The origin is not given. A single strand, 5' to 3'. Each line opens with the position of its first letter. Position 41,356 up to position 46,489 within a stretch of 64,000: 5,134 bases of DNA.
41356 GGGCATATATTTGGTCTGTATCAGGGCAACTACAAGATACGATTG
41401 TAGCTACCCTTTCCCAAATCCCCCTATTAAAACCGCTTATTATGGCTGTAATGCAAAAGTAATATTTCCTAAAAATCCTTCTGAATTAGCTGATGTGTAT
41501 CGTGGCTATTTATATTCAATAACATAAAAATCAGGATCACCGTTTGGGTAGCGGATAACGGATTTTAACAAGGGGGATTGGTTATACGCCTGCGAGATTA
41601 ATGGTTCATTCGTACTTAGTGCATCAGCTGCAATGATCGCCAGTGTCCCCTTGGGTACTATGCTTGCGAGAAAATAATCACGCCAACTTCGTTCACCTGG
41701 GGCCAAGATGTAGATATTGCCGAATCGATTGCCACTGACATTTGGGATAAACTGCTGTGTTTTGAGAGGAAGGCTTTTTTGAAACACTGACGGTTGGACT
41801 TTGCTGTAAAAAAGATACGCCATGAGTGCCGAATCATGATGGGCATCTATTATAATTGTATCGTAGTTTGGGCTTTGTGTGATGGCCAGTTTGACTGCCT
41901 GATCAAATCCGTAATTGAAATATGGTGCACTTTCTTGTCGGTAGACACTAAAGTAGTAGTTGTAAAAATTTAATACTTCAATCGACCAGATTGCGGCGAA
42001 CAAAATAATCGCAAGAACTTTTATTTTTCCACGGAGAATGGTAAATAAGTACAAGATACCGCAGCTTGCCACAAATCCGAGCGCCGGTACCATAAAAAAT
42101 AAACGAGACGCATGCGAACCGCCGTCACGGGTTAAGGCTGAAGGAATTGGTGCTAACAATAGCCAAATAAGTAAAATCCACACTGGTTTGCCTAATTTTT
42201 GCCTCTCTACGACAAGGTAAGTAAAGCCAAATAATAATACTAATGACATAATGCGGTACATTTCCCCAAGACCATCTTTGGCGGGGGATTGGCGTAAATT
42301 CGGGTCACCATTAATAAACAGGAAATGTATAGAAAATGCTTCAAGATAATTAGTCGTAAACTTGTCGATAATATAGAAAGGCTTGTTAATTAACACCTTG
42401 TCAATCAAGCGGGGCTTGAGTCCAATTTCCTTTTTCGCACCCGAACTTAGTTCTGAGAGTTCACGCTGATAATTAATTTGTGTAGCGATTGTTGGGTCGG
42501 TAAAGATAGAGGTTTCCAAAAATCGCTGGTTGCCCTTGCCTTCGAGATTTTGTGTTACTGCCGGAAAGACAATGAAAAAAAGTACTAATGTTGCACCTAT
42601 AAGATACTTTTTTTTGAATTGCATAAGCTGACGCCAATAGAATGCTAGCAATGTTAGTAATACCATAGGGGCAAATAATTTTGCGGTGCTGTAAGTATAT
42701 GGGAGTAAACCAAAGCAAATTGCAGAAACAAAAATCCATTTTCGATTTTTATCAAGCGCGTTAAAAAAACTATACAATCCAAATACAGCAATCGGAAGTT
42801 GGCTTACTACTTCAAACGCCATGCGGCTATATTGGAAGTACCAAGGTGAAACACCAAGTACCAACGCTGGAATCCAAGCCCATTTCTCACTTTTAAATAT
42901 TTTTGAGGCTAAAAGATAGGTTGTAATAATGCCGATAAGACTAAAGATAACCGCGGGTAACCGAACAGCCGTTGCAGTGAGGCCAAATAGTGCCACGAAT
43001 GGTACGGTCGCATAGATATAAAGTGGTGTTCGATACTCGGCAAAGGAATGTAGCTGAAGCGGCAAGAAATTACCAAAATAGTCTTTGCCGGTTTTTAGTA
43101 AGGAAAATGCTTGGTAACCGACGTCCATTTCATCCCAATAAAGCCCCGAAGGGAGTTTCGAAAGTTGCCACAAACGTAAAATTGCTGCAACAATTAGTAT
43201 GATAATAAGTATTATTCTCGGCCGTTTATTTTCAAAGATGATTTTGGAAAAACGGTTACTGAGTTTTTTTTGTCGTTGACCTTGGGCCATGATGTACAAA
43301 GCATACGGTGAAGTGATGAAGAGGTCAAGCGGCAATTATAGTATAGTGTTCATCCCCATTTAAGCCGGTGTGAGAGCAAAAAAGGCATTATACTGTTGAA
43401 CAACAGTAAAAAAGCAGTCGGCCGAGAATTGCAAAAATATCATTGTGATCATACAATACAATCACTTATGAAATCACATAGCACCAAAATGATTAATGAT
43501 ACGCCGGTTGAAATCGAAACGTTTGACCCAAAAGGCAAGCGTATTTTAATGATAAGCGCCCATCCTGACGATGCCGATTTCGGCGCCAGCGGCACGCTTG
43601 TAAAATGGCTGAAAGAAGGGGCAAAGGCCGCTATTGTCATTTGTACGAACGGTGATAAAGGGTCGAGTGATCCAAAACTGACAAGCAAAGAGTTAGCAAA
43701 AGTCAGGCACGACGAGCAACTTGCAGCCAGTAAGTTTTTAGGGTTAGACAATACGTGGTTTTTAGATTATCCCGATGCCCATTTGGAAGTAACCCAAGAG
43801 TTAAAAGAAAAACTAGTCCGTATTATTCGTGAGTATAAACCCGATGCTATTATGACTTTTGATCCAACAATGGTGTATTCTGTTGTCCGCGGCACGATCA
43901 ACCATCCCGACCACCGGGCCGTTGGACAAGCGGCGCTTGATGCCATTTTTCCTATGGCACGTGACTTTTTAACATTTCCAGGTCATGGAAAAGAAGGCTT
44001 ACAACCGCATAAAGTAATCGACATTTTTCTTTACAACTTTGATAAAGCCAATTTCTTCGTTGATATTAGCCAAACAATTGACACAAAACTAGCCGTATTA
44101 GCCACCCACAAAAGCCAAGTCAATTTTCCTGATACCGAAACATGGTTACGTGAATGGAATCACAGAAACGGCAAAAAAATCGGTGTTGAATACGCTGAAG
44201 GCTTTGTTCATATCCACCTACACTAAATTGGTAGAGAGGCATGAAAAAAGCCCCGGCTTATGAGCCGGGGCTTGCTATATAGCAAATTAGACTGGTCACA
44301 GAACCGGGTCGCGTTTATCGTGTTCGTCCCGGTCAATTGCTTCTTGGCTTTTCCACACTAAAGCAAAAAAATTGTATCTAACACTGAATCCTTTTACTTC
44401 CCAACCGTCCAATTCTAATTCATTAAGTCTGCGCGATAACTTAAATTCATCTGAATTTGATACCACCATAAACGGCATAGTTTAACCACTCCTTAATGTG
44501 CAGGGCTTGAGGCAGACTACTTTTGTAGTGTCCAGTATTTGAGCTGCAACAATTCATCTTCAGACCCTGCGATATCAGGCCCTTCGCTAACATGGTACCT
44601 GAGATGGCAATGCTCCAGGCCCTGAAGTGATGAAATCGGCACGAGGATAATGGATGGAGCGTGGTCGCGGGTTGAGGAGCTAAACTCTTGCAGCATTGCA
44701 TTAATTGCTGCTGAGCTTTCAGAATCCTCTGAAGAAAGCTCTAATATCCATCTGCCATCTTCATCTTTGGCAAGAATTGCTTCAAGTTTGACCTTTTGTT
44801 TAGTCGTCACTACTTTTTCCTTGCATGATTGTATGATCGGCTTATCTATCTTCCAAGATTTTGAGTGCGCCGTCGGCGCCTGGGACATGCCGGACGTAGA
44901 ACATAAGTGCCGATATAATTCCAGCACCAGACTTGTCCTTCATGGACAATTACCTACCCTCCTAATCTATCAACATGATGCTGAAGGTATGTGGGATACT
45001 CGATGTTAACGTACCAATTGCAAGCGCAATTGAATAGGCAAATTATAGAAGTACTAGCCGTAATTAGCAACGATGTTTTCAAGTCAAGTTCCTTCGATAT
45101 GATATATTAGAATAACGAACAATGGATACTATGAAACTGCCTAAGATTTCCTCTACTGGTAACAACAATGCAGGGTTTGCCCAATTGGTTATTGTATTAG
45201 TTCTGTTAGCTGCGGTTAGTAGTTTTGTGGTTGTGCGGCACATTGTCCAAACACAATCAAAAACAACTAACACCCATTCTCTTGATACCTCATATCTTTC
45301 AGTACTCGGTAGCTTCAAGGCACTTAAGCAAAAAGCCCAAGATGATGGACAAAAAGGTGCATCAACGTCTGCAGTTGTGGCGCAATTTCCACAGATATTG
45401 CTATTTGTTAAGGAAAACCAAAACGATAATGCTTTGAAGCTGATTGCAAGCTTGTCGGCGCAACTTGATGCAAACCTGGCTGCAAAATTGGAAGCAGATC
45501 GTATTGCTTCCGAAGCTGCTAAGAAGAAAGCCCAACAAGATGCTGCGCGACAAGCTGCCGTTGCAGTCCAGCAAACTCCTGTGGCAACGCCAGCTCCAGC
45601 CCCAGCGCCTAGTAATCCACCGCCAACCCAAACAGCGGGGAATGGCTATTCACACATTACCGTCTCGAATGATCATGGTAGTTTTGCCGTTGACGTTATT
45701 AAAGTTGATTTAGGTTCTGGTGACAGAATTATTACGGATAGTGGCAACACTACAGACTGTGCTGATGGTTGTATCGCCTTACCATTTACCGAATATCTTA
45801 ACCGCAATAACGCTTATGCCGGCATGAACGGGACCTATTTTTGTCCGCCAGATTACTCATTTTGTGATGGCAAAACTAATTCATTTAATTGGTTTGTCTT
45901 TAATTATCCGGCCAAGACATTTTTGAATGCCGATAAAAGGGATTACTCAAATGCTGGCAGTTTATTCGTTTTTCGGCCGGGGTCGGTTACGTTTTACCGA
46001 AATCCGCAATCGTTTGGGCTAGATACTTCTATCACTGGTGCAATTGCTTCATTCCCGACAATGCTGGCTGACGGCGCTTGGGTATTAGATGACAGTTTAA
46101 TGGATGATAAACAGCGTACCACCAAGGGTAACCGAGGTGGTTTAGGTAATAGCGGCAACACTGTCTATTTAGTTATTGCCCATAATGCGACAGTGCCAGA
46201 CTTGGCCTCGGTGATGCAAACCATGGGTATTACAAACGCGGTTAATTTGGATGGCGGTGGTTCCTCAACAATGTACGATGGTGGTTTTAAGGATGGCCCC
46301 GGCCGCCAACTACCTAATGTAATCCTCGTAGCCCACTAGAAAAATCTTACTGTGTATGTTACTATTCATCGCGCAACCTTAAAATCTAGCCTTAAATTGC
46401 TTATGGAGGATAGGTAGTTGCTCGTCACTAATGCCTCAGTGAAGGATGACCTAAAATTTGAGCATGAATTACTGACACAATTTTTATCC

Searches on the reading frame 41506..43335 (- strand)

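Call 13: search_protein_families(library=pfam, proteins=[window:41506-43335:-], max_evalue=0.01)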
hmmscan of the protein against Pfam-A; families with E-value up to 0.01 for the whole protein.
window:41506-43335:- (609 aa): 1 family
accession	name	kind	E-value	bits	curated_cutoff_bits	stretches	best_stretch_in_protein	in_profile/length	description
PF13231.12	PMT_2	-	5.8e-12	46.6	26.1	1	103-255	3-154/160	Dolichyl-phosphate-mannose-protein mannosyltransferase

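Call 53: search_protein_families(library=ncbifam, proteins=[window:41506-43335:-], max_evalue=0.001)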
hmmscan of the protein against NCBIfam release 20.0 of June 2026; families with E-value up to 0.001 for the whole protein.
window:41506-43335:- (609 aa): 0 families

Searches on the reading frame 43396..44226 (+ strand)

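Call 13: search_protein_families(library=pfam, proteins=[window:43396-44226:+], max_evalue=0.01)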
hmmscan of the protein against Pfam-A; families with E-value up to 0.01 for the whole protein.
window:43396-44226:+ (276 aa): 1 family
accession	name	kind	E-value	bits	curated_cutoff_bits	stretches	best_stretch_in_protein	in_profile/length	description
PF02585.22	PIG-L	-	6.1e-34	117.7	28.2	1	51-184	1-129/129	GlcNAc-PI de-N-acetylase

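Call 53: search_protein_families(library=ncbifam, proteins=[window:43396-44226:+], max_evalue=0.001)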
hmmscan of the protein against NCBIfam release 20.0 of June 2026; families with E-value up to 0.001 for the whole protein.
window:43396-44226:+ (276 aa): 5 families
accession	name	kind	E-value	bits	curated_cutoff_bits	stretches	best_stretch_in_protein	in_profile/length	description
TIGR04001.1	thiol_BshB1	equivalog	1.1e-30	107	182.5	1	50-272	4-220/226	bacillithiol biosynthesis deacetylase BshB1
TIGR04000.1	thiol_BshB2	equivalog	2.5e-21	76.3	195.25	1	49-243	2-186/217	bacillithiol biosynthesis deacetylase BshB2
TIGR03446.1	mycothiol_Mca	equivalog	4e-18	66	277.15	1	49-208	2-172/283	mycothiol conjugate amidase Mca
TIGR03445.1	mycothiol_MshB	equivalog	1.8e-12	47.8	224.35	1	51-119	1-76/284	N-acetyl-1-D-myo-inositol-2-amino-2-deoxy-alpha-D-glucopyranoside deacetylase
NF002557.0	PRK02122.1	subfamily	0.0004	18.6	384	0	33-92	356-415/653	glucosamine-6-phosphate deaminase-like protein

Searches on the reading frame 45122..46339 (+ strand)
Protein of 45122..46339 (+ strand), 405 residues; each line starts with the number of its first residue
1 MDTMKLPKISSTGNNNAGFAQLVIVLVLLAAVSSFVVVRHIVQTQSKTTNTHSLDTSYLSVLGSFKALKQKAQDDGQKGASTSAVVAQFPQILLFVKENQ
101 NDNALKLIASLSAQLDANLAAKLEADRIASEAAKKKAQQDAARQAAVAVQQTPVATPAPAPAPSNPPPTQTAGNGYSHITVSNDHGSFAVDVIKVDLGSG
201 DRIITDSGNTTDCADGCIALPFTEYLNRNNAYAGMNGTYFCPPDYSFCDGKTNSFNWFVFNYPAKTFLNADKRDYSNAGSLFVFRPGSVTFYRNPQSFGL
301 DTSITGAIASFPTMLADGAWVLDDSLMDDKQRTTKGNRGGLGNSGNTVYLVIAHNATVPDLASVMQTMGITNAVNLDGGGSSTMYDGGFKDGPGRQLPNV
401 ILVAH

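Call 13: search_protein_families(library=pfam, proteins=[window:45122-46339:+], max_evalue=0.01)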
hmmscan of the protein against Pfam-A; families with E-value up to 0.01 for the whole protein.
window:45122-46339:+ (405 aa): 1 family
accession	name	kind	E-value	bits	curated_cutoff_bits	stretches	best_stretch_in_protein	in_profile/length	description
PF09992.14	NAGPA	-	3.1e-16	60.5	25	1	270-403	32-168/169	Phosphodiester glycosidase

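Call 53: search_protein_families(library=ncbifam, proteins=[window:45122-46339:+], max_evalue=0.001)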
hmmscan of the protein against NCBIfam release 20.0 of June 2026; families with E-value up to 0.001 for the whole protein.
window:45122-46339:+ (405 aa): 0 families
